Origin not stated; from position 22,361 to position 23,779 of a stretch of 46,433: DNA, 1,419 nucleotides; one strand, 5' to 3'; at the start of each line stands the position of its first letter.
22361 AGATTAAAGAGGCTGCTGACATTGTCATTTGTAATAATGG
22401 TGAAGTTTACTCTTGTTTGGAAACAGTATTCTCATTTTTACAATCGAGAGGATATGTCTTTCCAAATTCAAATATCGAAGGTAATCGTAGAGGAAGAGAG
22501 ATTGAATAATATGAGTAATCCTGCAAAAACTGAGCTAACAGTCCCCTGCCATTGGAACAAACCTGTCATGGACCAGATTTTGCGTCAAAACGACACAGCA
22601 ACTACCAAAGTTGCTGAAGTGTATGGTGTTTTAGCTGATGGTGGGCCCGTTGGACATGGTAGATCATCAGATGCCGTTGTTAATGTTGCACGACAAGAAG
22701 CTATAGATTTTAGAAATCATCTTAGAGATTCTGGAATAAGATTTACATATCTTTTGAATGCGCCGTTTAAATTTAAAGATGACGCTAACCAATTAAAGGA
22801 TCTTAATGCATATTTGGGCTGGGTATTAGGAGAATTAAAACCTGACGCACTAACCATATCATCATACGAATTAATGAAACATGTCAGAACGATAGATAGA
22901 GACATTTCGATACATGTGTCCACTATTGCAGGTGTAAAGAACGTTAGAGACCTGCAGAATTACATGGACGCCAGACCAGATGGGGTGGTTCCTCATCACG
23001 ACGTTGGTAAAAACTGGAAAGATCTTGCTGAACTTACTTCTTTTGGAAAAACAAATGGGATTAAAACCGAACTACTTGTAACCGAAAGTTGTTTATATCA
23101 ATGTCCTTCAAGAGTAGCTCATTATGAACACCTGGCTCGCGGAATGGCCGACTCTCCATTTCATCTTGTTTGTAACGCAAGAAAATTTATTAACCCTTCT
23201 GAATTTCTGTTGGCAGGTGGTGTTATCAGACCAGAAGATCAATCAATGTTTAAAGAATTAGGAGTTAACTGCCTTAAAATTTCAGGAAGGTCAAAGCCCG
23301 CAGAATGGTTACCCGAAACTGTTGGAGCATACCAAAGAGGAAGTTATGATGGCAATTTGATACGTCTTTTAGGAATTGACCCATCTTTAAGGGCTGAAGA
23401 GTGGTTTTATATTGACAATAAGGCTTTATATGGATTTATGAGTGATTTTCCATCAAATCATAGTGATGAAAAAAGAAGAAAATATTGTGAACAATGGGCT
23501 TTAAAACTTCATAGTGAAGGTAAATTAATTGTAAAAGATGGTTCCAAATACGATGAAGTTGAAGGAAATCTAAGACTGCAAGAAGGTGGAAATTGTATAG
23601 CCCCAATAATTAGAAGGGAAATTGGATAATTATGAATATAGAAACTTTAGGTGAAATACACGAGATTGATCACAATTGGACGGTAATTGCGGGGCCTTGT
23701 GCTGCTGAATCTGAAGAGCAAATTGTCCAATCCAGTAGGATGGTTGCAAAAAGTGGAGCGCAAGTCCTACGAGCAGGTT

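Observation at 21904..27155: Translationally coupled six-gene operon (kinase / U32 / DAHP-synthase-like / aminotransferase / beta-RFAP-synthase-like / methyltransferase): candidate undescribed biosynthetic or modification pathway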

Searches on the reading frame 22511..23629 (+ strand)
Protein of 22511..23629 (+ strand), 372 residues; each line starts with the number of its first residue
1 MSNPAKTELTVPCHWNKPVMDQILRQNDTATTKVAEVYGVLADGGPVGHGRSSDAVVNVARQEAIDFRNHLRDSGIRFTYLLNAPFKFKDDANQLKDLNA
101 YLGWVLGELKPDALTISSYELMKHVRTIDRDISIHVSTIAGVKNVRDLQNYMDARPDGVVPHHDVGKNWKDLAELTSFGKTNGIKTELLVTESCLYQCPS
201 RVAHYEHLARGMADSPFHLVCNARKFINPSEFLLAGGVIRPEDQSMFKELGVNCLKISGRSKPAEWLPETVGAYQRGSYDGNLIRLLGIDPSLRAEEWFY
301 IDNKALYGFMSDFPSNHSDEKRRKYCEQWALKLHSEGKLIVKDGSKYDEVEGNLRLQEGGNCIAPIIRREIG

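Call 3: search_protein_families(library=pfam, proteins=[window:22511-23629:+], max_evalue=0.01)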
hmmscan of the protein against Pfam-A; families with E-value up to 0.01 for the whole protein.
window:22511-23629:+ (372 aa): 1 family
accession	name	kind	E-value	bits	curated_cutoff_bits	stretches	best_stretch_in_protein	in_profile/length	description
PF01136.24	Peptidase_U32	-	3e-09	36.9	22.4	1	105-153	10-58/233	Peptidase family U32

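Call 4: search_protein_families(library=ncbifam, proteins=[window:22511-23629:+], max_evalue=0.01)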
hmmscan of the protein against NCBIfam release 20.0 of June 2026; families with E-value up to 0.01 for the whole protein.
window:22511-23629:+ (372 aa): 1 family
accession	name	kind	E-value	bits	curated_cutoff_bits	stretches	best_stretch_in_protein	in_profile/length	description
NF011996.0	PRK15452.1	equivalog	0.00076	18.4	534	0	247-327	278-352/449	prephenate-dependent tRNA uridine(34) hydroxylase TrhP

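Call 5: find_homologous_proteins(query=window:22511-23629:+, max_evalue=0.001)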
Query window:22511-23629:+ (372 aa): 323 proteins with E <= 0.001 among 2786 candidates; the best 120 are listed.
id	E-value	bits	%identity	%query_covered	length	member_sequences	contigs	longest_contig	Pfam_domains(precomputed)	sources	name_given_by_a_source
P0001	7.6e-256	866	100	100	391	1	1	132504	PF01136.26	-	-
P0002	1.4e-215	734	83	100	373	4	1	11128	PF01136.26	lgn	-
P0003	1.5e-177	608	69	98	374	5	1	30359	PF01136.26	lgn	-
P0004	1.2e-176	606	69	98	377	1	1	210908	PF01136.26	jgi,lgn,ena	-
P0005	2.6e-173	594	68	98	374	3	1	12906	PF01136.26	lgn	-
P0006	8.5e-170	583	67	100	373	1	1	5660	PF01136.26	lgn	-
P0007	1.2e-167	576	66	98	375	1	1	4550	PF01136.26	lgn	-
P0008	2.1e-166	572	66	98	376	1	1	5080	PF01136.26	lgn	-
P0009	5.9e-155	534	62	98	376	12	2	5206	PF01136.26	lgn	-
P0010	1.2e-150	520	82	72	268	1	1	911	PF01136.26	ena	-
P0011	8.7e-146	504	58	98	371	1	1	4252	PF01136.26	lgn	-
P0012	4.2e-144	498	58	98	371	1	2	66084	PF01136.26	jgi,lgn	jgi:collagenase-like PrtC family protease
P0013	9.4e-141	487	59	98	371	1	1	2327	PF01136.26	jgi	jgi:collagenase-like PrtC family protease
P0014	1.1e-140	487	56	99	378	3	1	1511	PF01136.26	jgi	-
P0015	5.5e-139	482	55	98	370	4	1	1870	PF01136.26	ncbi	-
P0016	7.0e-139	481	56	99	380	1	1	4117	PF01136.26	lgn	-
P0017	9.1e-139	481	56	97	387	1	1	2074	PF01136.26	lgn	-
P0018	1.2e-138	480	57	98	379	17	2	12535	PF01136.26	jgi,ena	-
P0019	1.3e-136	474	57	98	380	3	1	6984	PF01136.26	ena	-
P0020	1.5e-136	473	55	98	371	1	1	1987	PF01136.26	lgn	-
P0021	2.6e-135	469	56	99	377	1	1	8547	PF01136.26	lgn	-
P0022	9.5e-135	468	54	98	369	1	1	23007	PF01136.26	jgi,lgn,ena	-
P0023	2.6e-134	466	57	95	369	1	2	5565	PF01136.26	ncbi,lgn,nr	ncbi:MAG: U32 family peptidase [Candidatus Shapirobacteria bacterium]|nr:U32 family peptidase [Candi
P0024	1.2e-133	464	54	100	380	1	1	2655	PF01136.26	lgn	-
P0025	1.9e-132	460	54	97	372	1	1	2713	PF01136.26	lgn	-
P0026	6.3e-132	458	55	99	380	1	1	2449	PF01136.26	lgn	-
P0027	1.8e-131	457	52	100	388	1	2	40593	PF01136.26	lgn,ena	-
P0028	1.9e-131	457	56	98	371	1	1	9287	PF01136.26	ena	-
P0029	6.8e-131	455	53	99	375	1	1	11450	PF01136.26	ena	-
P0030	9.3e-131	454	54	100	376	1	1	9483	PF01136.26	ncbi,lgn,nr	ncbi:MAG: U32 family peptidase [bacterium]|nr:U32 family peptidase [bacterium]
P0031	4.8e-130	452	55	98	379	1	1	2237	PF01136.26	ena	-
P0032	4.9e-130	452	53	100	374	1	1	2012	PF01136.26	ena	-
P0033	1.6e-129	450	53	98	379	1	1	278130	PF01136.26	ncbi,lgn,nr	ncbi:MAG: U32 family peptidase [Candidatus Jorgensenbacteria bacterium]|nr:U32 family peptidase [Can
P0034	2.5e-129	450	52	97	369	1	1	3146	PF01136.26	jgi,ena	-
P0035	3.5e-129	449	53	98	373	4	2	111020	PF01136.26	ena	-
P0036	8.6e-129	448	52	97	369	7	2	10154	PF01136.26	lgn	-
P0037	1.6e-128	447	53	98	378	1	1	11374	PF01136.26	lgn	-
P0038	1.8e-128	447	54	97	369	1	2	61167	PF01136.26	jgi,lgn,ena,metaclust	metaclust:\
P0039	2.7e-128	446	52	98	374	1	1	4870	PF01136.26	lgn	-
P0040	3.2e-128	446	53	99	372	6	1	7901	PF01136.26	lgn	-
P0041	4.8e-128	446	54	99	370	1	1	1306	PF01136.26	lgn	-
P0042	2.4e-127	443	54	100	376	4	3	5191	PF01136.26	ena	-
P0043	4.2e-127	442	51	99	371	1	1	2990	PF01136.26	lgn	-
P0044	6.6e-127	442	58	85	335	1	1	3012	PF01136.26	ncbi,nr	ncbi:MAG: hypothetical protein DDT21_02713 [Syntrophomonadaceae bacterium]|nr:hypothetical protein [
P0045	8.1e-127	441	52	98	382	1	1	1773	PF01136.26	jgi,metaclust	metaclust:\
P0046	2.1e-126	440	53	99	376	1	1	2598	PF01136.26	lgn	-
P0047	2.2e-126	440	59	84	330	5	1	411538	PF01136.26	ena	-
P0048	2.3e-126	440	53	98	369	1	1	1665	PF01136.26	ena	-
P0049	3.3e-126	439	53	98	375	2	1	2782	PF01136.26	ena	-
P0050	3.5e-126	439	52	98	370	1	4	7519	PF01136.26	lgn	-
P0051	5.5e-126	439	54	92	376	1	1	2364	PF01136.26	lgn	-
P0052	5.9e-126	439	51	98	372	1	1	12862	PF01136.26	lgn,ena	-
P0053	1.4e-125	437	52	98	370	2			PF01136.26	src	-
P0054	2.1e-125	437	53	100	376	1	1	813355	PF01136.26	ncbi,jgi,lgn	ncbi:MAG: U32 family peptidase [Candidatus Paceibacterota bacterium]|jgi:collagenase-like PrtC famil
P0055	2.4e-125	437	53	98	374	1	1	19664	PF01136.26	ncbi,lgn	-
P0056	7.1e-125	435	53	98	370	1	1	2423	PF01136.26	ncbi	-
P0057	7.1e-125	435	54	98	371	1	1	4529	PF01136.26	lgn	-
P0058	7.9e-125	435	54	98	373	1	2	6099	PF01136.26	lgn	-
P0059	8.2e-125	435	51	97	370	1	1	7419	PF01136.26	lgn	-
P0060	1.7e-124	434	53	100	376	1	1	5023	PF01136.26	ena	-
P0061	1.1e-123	431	49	100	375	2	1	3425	PF01136.26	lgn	-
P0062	2.0e-123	430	49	98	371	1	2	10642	PF01136.26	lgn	-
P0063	6.9e-123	429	50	98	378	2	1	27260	PF01136.26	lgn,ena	-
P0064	7.2e-123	428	53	95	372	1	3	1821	PF01136.26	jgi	jgi:collagenase-like PrtC family protease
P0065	2.7e-122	427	51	100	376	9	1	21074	PF01136.26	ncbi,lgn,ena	-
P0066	5.0e-122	426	52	97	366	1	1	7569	PF01136.26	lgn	-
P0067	2.6e-121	423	51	99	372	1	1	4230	PF01136.26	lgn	-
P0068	5.1e-121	422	54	93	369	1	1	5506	PF01136.26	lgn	-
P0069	9.3e-121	422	53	99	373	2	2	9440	PF01136.26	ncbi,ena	-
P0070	1.3e-120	421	53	93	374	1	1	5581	PF01136.26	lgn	-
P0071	2.0e-120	420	51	97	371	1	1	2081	PF01136.26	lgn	-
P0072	2.2e-120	420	52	93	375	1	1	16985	PF01136.26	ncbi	-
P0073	2.4e-119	417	51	100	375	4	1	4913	PF01136.26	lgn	-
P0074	7.2e-119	415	50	97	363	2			PF01136.26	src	-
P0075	7.6e-119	415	49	100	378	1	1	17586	PF01136.26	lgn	-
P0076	1.4e-118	414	49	97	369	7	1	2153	PF01136.26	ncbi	-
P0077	3.7e-118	413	48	98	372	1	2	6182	PF01136.26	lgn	-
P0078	3.9e-118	413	49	96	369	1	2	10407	PF01136.26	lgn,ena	-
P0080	2.1e-117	410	51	97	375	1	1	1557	PF01136.26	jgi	jgi:collagenase-like PrtC family protease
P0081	1.0e-115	405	49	97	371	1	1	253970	PF01136.26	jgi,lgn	jgi:collagenase-like PrtC family protease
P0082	3.5e-115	403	48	93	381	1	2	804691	PF01136.26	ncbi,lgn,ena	-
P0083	4.9e-115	403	49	98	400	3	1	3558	PF01136.26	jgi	-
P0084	2.5e-114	400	49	98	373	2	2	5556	PF01136.26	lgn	-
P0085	3.5e-113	397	47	98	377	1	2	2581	PF01136.26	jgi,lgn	jgi:collagenase-like PrtC family protease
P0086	5.0e-113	396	51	93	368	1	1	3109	PF01136.26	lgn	-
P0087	5.8e-113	396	50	95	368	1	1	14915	PF01136.26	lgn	-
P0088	2.4e-112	394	48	98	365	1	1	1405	PF01136.26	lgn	-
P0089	2.7e-112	394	47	99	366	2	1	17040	PF01136.26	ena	-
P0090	6.5e-112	392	49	97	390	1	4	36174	PF01136.26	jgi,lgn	jgi:collagenase-like PrtC family protease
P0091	1.7e-111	391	49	98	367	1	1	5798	PF01136.26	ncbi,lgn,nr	ncbi:U32 family peptidase [Patescibacteria group bacterium]|nr:U32 family peptidase [Patescibacteria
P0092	3.9e-111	390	47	98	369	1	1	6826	PF01136.26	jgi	-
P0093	5.6e-110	386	47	98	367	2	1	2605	PF01136.26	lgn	-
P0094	9.9e-110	385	50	95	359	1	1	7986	PF01136.26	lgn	-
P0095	1.5e-109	385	58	78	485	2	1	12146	PF01136.26,PF13207.13,PF13238.13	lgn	-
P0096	2.3e-109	384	47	98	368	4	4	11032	PF01136.26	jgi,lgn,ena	-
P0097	7.4e-109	382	47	97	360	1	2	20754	PF01136.26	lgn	-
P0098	1.3e-108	382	47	98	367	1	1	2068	PF01136.26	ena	-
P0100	1.2e-107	378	47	99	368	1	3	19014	PF01136.26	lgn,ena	-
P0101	1.2e-107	378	50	90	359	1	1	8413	PF01136.26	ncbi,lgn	-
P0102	2.1e-107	378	48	92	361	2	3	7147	PF01136.26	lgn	-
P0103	2.2e-106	374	46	97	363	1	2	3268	PF01136.26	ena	-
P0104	3.8e-106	373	53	83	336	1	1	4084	PF01136.26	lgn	-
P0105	5.9e-106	373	49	92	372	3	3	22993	PF01136.26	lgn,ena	-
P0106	3.4e-105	370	48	93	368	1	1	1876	PF01136.26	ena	-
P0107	3.9e-105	370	45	98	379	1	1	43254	PF01136.26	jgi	-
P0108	1.4e-104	368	47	92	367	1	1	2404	PF01136.26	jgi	jgi:collagenase-like PrtC family protease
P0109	1.5e-104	368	46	98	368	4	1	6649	PF01136.26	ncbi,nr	ncbi:MAG: hypothetical protein PHH88_01840, partial [Candidatus Pacebacteria bacterium]|nr:hypotheti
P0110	3.1e-103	364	46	98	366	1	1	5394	PF01136.26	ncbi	-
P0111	4.4e-103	363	46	98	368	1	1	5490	PF01136.26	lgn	-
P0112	4.6e-103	363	45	98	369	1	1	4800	PF01136.26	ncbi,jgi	-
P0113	8.6e-103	362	47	92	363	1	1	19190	PF01136.26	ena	-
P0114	2.1e-102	361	47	97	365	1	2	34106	PF01136.26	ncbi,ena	-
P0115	3.6e-102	360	49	92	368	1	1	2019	PF01136.26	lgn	-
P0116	4.0e-102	360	45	98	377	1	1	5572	PF01136.26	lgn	-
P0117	4.4e-101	357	45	98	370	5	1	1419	PF01136.26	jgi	-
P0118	1.8e-100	355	52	84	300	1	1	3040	PF01136.26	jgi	jgi:collagenase-like PrtC family protease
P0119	6.0e-100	353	46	92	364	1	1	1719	PF01136.26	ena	-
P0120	2.2e-99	351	46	91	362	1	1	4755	PF01136.26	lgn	-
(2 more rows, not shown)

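Call 6: search_solved_structures(query=window:22511-23629:+, max_evalue=1, show_alignments=2)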
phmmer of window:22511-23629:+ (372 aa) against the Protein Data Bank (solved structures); distinct sequences matched with E-value up to 1: 0.

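Call 7: find_encoding_contigs(protein=P0033, flank=8000, max_places=2)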
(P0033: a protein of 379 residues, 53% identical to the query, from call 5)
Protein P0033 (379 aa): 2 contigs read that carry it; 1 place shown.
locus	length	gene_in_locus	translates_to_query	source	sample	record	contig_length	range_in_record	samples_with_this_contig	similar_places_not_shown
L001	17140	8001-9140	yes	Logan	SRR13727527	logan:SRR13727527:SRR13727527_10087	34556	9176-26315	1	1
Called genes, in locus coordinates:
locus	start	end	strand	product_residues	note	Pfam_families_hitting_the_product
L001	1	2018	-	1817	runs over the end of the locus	PF18998:Flg_new_2 (faint), PF00041:fn3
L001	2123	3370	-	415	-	PF05402:PqqD, PF04055:Radical_SAM, PF13353:Fer4_12 (weak)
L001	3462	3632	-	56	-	-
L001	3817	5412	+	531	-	PF00005:ABC_tran, PF02463:SMC_N (faint), PF03193:RsgA_GTPase (faint), PF13476:AAA_23 (faint), PF13555:AAA_29 (faint), PF00006:ATP-synt_ab (faint), PF01926:MMR_HSR1 (faint), PF00005:ABC_tran, +4 more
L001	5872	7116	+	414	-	PF13860:FlgD_ig, PF18962:Por_Secre_tail (weak)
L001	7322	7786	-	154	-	PF01272:GreA_GreB (faint)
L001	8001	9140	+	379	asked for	PF01136:Peptidase_U32 (weak)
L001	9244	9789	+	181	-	PF01725:Ham1p_like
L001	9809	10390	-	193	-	PF13207:AAA_17 (weak)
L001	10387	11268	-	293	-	PF13489:Methyltransf_23 (weak)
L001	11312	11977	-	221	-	PF01209:Ubie_methyltran, PF05175:MTS (weak), PF13489:Methyltransf_23, PF13847:Methyltransf_31, PF08241:Methyltransf_11, PF08242:Methyltransf_12, PF13649:Methyltransf_25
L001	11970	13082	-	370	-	PF00288:GHMP_kinases_N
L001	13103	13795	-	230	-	PF01177:Asp_Glu_race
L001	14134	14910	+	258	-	-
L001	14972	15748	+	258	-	PF24827:AstE_AspA_cat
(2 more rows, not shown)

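Call 8: find_encoding_contigs(protein=P0054, flank=8000, max_places=2)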
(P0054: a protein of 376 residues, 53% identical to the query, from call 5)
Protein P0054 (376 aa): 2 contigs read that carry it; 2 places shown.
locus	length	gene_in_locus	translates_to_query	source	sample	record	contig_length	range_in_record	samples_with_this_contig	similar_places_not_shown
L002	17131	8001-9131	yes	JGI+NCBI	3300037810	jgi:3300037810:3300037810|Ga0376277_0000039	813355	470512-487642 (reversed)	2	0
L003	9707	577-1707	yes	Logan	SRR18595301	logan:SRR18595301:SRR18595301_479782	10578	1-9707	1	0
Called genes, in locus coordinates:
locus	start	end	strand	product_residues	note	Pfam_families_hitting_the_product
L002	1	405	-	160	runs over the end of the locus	PF00293:NUDIX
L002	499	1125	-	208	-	PF03848:TehB, PF13489:Methyltransf_23 (weak), PF13649:Methyltransf_25, PF13847:Methyltransf_31, PF08241:Methyltransf_11, PF08242:Methyltransf_12 (weak)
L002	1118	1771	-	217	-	PF00300:His_Phos_1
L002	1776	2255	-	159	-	-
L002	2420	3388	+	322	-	PF01636:APH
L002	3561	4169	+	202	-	-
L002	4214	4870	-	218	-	PF01209:Ubie_methyltran (weak), PF05175:MTS (weak), PF13489:Methyltransf_23, PF03848:TehB (weak), PF13847:Methyltransf_31, PF08241:Methyltransf_11, PF08242:Methyltransf_12, PF13649:Methyltransf_25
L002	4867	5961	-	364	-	PF00288:GHMP_kinases_N (weak)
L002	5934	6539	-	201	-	-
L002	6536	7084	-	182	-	PF01725:Ham1p_like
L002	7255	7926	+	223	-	PF13489:Methyltransf_23, PF13847:Methyltransf_31, PF08241:Methyltransf_11 (weak), PF08242:Methyltransf_12 (weak), PF13649:Methyltransf_25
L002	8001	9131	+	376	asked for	PF01136:Peptidase_U32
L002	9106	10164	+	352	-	PF00155:Aminotran_1_2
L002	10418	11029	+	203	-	-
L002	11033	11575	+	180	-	PF00856:SET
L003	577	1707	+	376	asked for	PF01136:Peptidase_U32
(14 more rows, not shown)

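Call 9: find_encoding_contigs(protein=P0082, flank=8000, max_places=2)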
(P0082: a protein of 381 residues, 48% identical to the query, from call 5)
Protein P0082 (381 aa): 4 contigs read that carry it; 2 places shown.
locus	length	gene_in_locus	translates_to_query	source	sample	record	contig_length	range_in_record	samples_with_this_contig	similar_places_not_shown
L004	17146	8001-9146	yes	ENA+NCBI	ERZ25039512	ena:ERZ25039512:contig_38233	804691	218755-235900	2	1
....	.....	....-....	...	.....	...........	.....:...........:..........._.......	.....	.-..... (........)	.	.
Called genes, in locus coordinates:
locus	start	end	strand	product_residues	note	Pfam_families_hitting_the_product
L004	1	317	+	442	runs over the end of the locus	-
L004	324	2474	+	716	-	PF18998:Flg_new_2 (weak)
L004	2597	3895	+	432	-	PF15902:Sortilin-Vps10 (faint), PF18962:Por_Secre_tail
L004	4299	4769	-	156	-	-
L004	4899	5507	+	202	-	PF01725:Ham1p_like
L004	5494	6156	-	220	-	PF01209:Ubie_methyltran, PF13489:Methyltransf_23, PF03848:TehB (weak), PF05175:MTS (weak), PF13847:Methyltransf_31, PF08241:Methyltransf_11, PF08242:Methyltransf_12, PF13649:Methyltransf_25, +1 more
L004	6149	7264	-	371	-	PF00288:GHMP_kinases_N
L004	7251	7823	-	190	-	-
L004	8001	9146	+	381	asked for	PF01136:Peptidase_U32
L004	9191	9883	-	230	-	PF01177:Asp_Glu_race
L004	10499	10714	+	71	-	PF21748:UPF0150 (weak)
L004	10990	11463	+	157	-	PF13489:Methyltransf_23, PF13847:Methyltransf_31 (faint)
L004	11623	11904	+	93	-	PF01371:Trp_repressor, PF13384:HTH_23 (weak), PF13936:HTH_38 (faint)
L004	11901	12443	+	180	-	PF18306:LDcluster4, PF18171:LSDAT_prok (weak)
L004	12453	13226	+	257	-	PF24827:AstE_AspA_cat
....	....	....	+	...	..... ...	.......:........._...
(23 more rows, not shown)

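Call 12: find_related_loci(query=A1, collection=genome_contigs, flank=10000)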
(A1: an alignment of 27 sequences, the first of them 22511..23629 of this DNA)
Query A1 (372 aa) in genome_contigs; peptide patterns used: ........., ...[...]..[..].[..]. (x = any residue, [..] = any of these).
90 stretches matched a pattern; 15 encode a relative of the query (tblastn E <= 1e-3); 15 distinct loci.
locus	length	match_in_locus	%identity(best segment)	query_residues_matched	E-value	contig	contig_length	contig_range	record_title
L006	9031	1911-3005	57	9-372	4e-141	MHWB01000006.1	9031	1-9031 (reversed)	MAG: Candidatus Zambryskibacteria bacterium RIFCSPLOWO2_01_FULL_39_39 rifcsplowo2_01_scaffold_20601, whole genome shotgu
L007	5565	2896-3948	57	9-360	2e-138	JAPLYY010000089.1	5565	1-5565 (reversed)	MAG: Candidatus Shapirobacteria bacterium isolate LacPavin_0920_WC90_MAG_39_8 LacPavin_0920_WC90_scaffold_1660400, whole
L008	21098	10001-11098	53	6-370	9e-136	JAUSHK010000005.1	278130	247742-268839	MAG: Candidatus Jorgensenbacteria bacterium isolate E14_metabat.bin.188 E14_k141_184544, whole genome shotgun sequence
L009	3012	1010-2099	58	9-371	6e-138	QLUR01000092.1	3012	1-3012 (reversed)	MAG: Bacillota bacterium isolate HKB214 DDT21_92, whole genome shotgun sequence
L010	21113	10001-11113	53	1-371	6e-131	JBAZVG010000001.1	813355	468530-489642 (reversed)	MAG: Candidatus Paceibacterota bacterium isolate SO_2017_GW1_247 NODE_39_length_813355_cov_12.896873_OW334_2017, whole g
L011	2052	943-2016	49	5-364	5e-133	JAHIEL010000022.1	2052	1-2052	MAG: Patescibacteria group bacterium isolate KR11_0.1_MetaG.mb.14 KR11_0.1_MetaG.mb.14_k141_308345, whole genome shotgun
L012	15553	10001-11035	52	1-347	7e-123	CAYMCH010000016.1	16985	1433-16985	MAG TPA_asm: uncultured Candidatus Saccharibacteria bacterium isolate SRP192927_co2_25 genome assembly, contig: NODE_549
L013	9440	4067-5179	53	5-372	2e-122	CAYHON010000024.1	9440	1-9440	MAG TPA_asm: uncultured Candidatus Saccharibacteria bacterium isolate ERP119705_co14_178 genome assembly, contig: NODE_1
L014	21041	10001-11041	48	1-347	6e-121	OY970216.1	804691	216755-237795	MAG: uncultured bacterium isolate MFD03726.bin.1.29 genome assembly, chromosome: 1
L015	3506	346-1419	49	6-364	6e-117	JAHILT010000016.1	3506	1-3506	MAG: Patescibacteria group bacterium isolate KR13_N2.mb.37 KR13_N2.mb.37_k141_100319, whole genome shotgun sequence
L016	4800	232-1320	45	6-370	4e-110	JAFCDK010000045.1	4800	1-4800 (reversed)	Candidatus Pacearchaeota archaeon isolate Meg19_1012_Bin_451 Meg19_1012_Bin_451_scaffold_82896, whole genome shotgun seq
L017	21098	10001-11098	44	5-370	3e-109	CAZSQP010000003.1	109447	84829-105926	MAG TPA_asm: uncultured Candidatus Saccharibacteria bacterium isolate SRP332253_co2_159 genome assembly, contig: NODE_10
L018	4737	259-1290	45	1-347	2e-99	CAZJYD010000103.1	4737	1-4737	MAG TPA_asm: uncultured Bacteroidales bacterium isolate SRP141376_co1_300 genome assembly, contig: NODE_28648_length_473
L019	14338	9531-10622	43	5-370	3e-93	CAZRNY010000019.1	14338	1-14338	MAG TPA_asm: uncultured Candidatus Saccharibacteria bacterium isolate binchicken_co220_50 genome assembly, contig: NODE_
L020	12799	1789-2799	43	7-347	3e-86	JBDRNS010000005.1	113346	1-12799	MAG: archaeon isolate MEGAHIT-group-1.908 k141_3706634, whole genome shotgun sequence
